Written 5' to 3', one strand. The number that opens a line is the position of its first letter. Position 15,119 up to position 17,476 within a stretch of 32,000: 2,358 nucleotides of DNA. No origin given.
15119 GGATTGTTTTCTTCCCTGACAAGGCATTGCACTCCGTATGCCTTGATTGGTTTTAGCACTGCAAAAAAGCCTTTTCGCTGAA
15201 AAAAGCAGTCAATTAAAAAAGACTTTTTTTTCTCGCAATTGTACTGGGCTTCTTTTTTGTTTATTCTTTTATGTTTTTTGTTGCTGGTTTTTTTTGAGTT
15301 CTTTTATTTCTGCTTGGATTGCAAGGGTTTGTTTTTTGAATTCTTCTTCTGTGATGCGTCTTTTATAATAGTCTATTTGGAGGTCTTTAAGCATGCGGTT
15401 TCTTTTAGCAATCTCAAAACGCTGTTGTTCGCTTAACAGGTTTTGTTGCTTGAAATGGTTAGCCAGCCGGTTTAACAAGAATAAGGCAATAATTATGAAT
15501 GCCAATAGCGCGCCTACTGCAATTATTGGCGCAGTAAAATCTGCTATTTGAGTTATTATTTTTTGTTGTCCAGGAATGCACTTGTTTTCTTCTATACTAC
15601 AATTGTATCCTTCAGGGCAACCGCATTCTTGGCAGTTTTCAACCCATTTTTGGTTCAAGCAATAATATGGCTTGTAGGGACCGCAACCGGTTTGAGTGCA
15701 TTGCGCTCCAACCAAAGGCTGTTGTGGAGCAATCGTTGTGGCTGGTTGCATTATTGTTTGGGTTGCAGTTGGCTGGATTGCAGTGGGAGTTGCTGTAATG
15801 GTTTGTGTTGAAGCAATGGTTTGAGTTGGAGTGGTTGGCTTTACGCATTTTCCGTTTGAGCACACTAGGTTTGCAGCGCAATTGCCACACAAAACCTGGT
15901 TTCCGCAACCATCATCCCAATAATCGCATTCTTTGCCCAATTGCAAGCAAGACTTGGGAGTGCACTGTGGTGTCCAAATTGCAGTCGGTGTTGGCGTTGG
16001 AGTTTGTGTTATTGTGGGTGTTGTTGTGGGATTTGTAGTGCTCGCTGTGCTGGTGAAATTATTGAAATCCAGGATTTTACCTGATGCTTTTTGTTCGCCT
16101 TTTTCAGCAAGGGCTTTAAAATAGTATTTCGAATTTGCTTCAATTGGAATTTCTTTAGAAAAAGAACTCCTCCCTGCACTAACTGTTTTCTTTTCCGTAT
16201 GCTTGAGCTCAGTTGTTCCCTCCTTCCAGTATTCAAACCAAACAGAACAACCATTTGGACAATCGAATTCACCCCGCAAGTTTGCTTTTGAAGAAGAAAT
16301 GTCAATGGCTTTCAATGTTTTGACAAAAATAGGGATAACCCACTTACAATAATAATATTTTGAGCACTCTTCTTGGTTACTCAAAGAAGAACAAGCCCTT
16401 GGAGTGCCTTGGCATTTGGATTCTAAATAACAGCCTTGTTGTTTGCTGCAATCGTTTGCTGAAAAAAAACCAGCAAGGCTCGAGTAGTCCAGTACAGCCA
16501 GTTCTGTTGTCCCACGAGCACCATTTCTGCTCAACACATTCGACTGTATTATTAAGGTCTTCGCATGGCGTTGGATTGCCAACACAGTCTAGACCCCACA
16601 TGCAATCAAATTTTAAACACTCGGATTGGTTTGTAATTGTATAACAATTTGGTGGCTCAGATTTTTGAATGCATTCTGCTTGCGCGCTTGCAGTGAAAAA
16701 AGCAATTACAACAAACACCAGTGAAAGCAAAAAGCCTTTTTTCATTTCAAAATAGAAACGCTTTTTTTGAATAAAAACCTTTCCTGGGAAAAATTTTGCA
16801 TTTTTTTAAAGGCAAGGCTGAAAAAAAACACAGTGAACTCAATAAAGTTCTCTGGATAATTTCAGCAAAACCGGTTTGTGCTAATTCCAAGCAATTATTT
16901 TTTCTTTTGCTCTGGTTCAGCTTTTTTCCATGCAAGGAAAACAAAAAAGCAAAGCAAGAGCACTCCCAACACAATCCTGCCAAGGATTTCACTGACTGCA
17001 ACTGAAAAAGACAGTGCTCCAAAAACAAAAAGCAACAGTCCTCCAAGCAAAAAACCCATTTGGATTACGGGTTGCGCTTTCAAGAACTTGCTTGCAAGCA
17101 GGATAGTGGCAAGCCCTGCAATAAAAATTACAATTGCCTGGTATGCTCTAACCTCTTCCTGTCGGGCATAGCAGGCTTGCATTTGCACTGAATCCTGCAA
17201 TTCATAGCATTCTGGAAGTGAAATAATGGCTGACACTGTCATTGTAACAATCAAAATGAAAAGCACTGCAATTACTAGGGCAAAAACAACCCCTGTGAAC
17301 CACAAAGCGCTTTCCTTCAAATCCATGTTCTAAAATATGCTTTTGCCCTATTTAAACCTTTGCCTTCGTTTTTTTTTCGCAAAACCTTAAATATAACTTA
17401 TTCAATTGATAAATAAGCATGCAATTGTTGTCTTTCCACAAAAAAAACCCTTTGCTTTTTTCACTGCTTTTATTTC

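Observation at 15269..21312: Two paralogous Cys-rich type I membrane proteins share an ectodomain module and a SHOCT-like cytoplasmic tail: receptor-like family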

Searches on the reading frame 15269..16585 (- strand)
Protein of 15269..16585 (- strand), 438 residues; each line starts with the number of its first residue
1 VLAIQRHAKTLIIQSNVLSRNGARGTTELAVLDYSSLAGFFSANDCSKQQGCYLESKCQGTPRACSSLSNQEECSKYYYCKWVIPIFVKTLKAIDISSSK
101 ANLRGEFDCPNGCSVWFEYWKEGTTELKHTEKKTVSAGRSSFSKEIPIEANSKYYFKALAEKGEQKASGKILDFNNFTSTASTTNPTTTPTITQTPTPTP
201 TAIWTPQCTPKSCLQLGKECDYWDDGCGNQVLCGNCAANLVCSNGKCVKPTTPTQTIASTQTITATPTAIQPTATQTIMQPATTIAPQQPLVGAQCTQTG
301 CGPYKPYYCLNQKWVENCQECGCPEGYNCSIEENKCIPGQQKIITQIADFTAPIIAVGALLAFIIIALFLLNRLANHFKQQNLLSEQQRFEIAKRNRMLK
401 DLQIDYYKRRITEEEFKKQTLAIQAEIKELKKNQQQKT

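Call 8: search_protein_families(library=pfam, proteins=[window:15269-16585:-], max_evalue=1)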
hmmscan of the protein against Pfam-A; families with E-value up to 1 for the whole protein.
window:15269-16585:- (438 aa): 0 families
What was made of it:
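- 16061..16336 (-): FN3-like beta-sandwich domain of A (VWFEY... type). There is no Pfam hit (call 8).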

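Call 15: search_protein_families(library=ncbifam, proteins=[window:15269-16585:-], max_evalue=1)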
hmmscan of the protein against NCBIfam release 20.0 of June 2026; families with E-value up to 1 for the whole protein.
window:15269-16585:- (438 aa): 1 family
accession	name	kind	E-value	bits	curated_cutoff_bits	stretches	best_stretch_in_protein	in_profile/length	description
NF033186.1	internalin_K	exception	0.06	11.8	1100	1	138-213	467-541/604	class 1 internalin InlK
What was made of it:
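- On C-terminal sorting signal (PGF-CTERM and similar): No NCBIfam or Pfam sorting-domain hit (calls 8, 15).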

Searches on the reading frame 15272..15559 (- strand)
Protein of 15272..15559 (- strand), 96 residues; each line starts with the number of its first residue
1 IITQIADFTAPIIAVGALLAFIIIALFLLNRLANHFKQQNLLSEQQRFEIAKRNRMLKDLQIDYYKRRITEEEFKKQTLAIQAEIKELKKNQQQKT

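Call 64: predict_structure(alignment_id=A4)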
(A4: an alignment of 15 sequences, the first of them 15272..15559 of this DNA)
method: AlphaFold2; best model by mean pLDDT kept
length: 96 residues; sequences in the alignment: 15
mean_pLDDT: 89.4   pTM: 0.60
mean pLDDT of the five models: 89.4, 89.3, 88.6, 87.7, 87.4
residues with pLDDT >= 90: 64; 70-90: 21; 50-70: 10; < 50: 1
segments of 3 or more residues with pLDDT < 50: none
pLDDT, mean of each block of 10 residues (from residue 1): 58 88 95 87 91 97 98 98 96 82
secondary structure, 60 per line:
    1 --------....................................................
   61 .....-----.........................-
elements in order: H9-65 H71-95
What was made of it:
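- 15473..15538 (-): Single TM helix of A. It forms part of the continuous helix 9-65 in the AF2 model (call 64).
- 15272..15472 (-): Cytoplasmic hairpin tail of A. The conserved tip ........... is at 15338-15370. The AF2 model has pLDDT 89.4 with helix 9-65, turn 66-70 (KRRIT) and helix 71-95 (call 64).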

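Call 67: fold_search(model_id=the predicted structure, library=pdb)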
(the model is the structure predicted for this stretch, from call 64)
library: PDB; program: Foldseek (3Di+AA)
matches with E <= 10: 132; with E <= 0.001: 0
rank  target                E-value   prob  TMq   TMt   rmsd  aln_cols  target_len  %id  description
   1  9g0a_b                1.5e+00  0.28  0.32  0.05   2.5        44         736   27  Influenza A/H7N9 polymerase post-cleavage cap-snatching complex (released 2025-07-16)
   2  9rag_B                1.8e+00  0.54  0.37  0.05   1.6        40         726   32  Influenza A/H7N9 polymerase in complex with a 70-mer RNA template, in stalled elongation. (released 2026-03-11)
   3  9raf_B                1.8e+00  0.51  0.37  0.05   1.6        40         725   32  Influenza A/H7N9 polymerase in complex with a 70-mer template in stalled elongation with backtracking and stem. (released 2026-03-11)
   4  8r3l_B                1.9e+00  0.54  0.37  0.05   1.6        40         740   32  Influenza A/H7N9 polymerase in pre-initiation state, intermediate conformation (I) with PB2-C(I), ENDO(T), and Pol II  (released 2024-02-21)
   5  7r0e_B                2.0e+00  0.47  0.37  0.05   1.6        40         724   32  Early transcription elongation state of influenza A/H7N9 polymerase backtracked due to double incoproation of nucleoti (released 2022-12-28)
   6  8rn4_B                2.0e+00  0.33  0.30  0.05   2.4        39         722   26  Pseudo-symmetrical influenza B polymerase apo-dimer, ENDO(T) moiety (from "Influenza B polymerase pseudo-symmetrical d (released 2024-09-11)
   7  8pnp_B                2.2e+00  0.47  0.35  0.05   1.6        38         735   32  Influenza A/H7N9 polymerase in pre-initiation state with continuous Pol II pS5 CTD peptide mimic bound in site 1A/2A (released 2024-02-21)
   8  9rve_B                2.6e+00  0.41  0.35  0.05   1.5        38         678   32  Structure of human 1918 influenza A polymerase heterotrimer in complex with 1918 NEP. (released 2025-12-24)
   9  8pm0_B                2.6e+00  0.41  0.35  0.05   1.6        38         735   32  Influenza A/H7N9 polymerase in replicase-like conformation in pre-initiation state with Pol II pS5 CTD peptide mimic b (released 2024-02-21)
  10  8rn9_B                2.6e+00  0.28  0.31  0.05   2.3        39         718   26  Influenza B polymerase, replicase (from "Influenza B polymerase apo-trimer" | Local refinement) (released 2024-09-11)
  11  9dxh_A                2.6e+00  0.25  0.45  0.10   2.5        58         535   24  attPmm and attBmm bound serine integrase complex in the pre-rotation state (released 2026-01-21)
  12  2nn4_A                2.8e+00  0.66  0.39  0.60   0.4        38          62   18  Crystal structure of Bacillus subtilis yqgQ, Pfam DUF910 (released 2006-10-31)
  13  8rna_E                2.8e+00  0.25  0.30  0.05   2.4        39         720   26  Influenza B polymerase apo-trimer (released 2024-09-11)
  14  3qo8                  3.0e+00  0.41  0.46  0.11   2.3        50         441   20  Crystal Structure of seryl-tRNA synthetase from Candida albicans (released 2011-08-03)
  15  5j2l_A                3.3e+00  0.47  0.50  0.62   1.2        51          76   22  De novo design of protein homo-oligomers with modular hydrogen bond network-mediated specificity (released 2016-05-25)
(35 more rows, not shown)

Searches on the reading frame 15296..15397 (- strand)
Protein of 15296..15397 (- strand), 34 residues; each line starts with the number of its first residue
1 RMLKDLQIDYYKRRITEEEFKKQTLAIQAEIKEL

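Call 54: search_protein_families(library=pfam, proteins=[window:15296-15397:-], max_evalue=10)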
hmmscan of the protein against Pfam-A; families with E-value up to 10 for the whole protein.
seq(34 aa): 2 families
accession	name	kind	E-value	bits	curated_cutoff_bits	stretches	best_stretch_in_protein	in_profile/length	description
PF05120.17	GvpG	-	0.049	14.2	30.6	1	2-31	36-65/67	Gas vesicle protein G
PF15168.11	TRIQK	-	0.11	12.8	27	1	5-29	10-34/79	Triple QxxK/R motif-containing protein family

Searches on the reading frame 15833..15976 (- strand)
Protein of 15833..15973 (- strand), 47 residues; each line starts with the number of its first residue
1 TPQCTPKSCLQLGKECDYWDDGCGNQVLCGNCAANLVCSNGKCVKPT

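Call 10: search_protein_families(library=pfam, proteins=[window:15833-15973:-], max_evalue=10)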
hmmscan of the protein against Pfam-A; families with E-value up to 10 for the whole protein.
seq(47 aa): 4 families
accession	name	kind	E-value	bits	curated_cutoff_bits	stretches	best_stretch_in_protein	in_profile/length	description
PF21164.2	Dumpy_DPY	-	0.042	14.3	27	1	31-46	9-24/24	Dumpy, DPY module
PF21803.3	Nab2-zf4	-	0.11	12.7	20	1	32-45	13-26/29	Nab2-type CCCH zinc finger 4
PF13637.12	Ank_4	-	0.16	12.8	22.7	1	7-28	14-34/50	Ankyrin repeats (many copies)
PF00057.23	Ldl_recept_a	-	4.7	8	24.1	1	32-45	3-17/37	Low-density lipoprotein receptor domain class A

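Call 68: search_dna_similar(query=window:15836-15976:-, collection=plasmids, mode=protein, max_evalue=0.001, max_rows=15)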
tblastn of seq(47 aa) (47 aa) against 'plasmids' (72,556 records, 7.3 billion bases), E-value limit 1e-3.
No match.

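Call 69: search_dna_similar(query=window:15836-15976:-, collection=phages, mode=protein, max_evalue=0.001, max_rows=15)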
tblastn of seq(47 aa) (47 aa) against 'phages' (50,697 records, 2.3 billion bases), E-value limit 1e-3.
No match.
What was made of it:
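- Tried and rejected: tblastn of the DGCGG module against plasmids and phages found no match (calls 68, 69).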

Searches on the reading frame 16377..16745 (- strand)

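Call 8: search_protein_families(library=pfam, proteins=[window:16377-16745:-], max_evalue=1)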
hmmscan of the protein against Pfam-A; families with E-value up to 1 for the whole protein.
window:16377-16745:- (122 aa): 1 family
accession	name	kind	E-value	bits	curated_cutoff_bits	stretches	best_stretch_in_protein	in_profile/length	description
PF01508.21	Paramecium_SA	-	0.2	12.6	21.2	0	20-48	34-61/62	Paramecium surface antigen domain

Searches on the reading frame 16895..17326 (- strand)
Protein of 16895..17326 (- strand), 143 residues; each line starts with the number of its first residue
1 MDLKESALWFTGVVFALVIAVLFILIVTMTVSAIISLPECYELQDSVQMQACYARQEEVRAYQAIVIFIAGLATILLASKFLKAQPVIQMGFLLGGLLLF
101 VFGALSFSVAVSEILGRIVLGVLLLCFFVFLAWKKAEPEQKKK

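Call 8: search_protein_families(library=pfam, proteins=[window:16895-17326:-], max_evalue=1)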
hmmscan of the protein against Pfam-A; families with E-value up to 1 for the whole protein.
window:16895-17326:- (143 aa): 0 families

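Call 15: search_protein_families(library=ncbifam, proteins=[window:16895-17326:-], max_evalue=1)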
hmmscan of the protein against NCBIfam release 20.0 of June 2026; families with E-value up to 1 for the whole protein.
window:16895-17326:- (143 aa): 1 family
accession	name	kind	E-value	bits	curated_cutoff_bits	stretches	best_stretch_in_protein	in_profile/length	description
NF008441.0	PRK11285.1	equivalog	0.0039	16.4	378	1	68-126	235-292/333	L-arabinose ABC transporter permease AraH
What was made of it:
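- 16895..17326 (-): Orphan membrane protein (143 aa, about 4 TM) between the two genes. It is not a conserved part of the system. No Pfam or NCBIfam family (calls 8, 15).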

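Call 52: list_cluster_members(proteins=[window:16895-17326:-, P0002, P0003, P0004])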
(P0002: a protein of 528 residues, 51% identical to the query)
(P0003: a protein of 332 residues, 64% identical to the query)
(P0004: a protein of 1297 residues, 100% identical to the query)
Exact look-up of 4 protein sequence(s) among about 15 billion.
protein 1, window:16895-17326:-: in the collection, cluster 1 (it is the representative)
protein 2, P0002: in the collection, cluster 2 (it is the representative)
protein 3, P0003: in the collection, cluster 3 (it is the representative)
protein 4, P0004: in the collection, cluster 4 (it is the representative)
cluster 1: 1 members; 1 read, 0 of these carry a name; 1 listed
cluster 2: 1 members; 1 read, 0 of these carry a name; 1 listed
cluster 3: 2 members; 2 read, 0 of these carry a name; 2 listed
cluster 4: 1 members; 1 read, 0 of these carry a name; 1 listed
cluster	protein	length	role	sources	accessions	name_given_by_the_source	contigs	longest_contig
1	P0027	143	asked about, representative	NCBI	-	-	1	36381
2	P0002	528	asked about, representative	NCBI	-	-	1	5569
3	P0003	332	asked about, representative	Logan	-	-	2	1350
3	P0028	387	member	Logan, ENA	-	-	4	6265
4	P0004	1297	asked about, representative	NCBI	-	-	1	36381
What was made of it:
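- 16895..17326 (-): Singleton cluster (call 52).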

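Call 73: find_encoding_contigs(protein=window:16895-17326:-, flank=2000, max_places=2)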
Protein window:16895-17326:- (143 aa): no gene with exactly this product is on record in the collection.
